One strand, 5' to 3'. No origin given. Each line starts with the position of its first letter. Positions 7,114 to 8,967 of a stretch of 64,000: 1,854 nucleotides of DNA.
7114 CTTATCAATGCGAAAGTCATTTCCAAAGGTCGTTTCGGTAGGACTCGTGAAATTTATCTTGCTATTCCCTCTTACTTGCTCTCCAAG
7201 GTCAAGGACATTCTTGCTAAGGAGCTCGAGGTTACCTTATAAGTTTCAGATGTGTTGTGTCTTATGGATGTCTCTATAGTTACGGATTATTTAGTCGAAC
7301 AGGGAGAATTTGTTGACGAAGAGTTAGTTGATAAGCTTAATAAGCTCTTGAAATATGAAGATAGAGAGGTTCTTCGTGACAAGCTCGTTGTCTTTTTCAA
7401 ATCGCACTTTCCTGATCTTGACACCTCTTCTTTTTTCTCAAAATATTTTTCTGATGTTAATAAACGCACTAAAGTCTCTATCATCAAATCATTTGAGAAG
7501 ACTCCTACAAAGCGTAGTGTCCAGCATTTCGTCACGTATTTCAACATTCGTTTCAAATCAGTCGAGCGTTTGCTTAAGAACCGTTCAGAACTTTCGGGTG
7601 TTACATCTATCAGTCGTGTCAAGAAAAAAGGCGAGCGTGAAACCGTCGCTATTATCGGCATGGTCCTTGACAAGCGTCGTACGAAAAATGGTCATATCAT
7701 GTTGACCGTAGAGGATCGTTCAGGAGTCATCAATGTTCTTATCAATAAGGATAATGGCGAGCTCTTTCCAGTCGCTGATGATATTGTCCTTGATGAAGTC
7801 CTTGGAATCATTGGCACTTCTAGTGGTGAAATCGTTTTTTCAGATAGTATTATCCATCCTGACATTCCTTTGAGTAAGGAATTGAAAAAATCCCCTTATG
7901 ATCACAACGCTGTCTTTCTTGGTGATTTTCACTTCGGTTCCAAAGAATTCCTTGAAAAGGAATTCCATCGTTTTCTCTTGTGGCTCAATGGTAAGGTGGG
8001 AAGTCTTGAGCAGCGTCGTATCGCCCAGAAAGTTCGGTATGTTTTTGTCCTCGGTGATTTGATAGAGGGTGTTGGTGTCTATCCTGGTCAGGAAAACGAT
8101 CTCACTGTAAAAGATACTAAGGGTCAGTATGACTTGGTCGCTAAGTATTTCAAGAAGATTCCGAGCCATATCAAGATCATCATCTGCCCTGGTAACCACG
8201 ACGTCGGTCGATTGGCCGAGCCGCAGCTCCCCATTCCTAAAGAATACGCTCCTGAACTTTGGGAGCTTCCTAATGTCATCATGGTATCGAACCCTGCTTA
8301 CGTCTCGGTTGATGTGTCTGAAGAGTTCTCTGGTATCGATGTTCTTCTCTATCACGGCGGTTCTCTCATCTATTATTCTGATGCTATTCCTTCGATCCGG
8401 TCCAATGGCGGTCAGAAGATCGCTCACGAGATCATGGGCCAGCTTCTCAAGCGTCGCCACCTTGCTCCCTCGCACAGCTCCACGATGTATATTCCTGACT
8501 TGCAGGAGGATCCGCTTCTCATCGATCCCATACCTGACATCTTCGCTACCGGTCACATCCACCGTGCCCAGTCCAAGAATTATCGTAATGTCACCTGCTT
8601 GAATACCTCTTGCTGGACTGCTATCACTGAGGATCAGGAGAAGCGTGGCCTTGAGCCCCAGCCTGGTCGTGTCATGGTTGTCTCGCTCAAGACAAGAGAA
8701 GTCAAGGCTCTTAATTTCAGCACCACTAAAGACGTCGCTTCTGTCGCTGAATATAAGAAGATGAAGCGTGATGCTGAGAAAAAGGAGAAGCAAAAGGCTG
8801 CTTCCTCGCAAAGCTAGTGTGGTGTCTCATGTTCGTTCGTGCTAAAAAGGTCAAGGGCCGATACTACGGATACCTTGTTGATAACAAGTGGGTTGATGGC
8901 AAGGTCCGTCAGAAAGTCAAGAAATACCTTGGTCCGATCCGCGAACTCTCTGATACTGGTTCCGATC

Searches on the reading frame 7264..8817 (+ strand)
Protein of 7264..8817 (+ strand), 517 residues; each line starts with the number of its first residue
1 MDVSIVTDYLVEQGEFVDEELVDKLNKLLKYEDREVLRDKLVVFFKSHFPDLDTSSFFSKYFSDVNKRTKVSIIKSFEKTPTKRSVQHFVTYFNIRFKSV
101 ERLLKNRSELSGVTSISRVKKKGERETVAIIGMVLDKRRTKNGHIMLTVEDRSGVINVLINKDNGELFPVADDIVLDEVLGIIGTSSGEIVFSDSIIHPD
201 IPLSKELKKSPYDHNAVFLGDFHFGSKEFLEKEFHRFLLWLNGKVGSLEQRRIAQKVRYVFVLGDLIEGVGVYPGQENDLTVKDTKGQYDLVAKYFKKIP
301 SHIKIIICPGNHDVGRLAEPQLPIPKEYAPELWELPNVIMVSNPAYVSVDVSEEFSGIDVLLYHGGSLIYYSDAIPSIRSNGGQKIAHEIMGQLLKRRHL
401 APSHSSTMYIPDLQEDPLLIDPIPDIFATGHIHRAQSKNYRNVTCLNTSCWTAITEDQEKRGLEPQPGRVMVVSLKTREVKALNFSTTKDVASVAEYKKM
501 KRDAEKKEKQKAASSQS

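Call 24: search_protein_families(library=pfam, proteins=[window:7264-8817:+], max_evalue=0.001)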
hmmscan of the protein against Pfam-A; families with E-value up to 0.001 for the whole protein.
window:7264-8817:+ (517 aa): 3 families
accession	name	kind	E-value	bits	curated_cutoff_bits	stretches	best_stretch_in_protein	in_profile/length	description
PF04042.21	DNA_pol_E_B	-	1.4e-13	51.2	29.1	1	283-431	60-203/210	DNA polymerase alpha/epsilon subunit B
PF00149.33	Metallophos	-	2.9e-09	38.1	21.5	1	217-434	4-190/191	Calcineurin-like phosphoesterase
PF01336.31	tRNA_anti-codon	-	3.7e-08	33.6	27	1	128-185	1-56/75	OB-fold nucleic acid binding domain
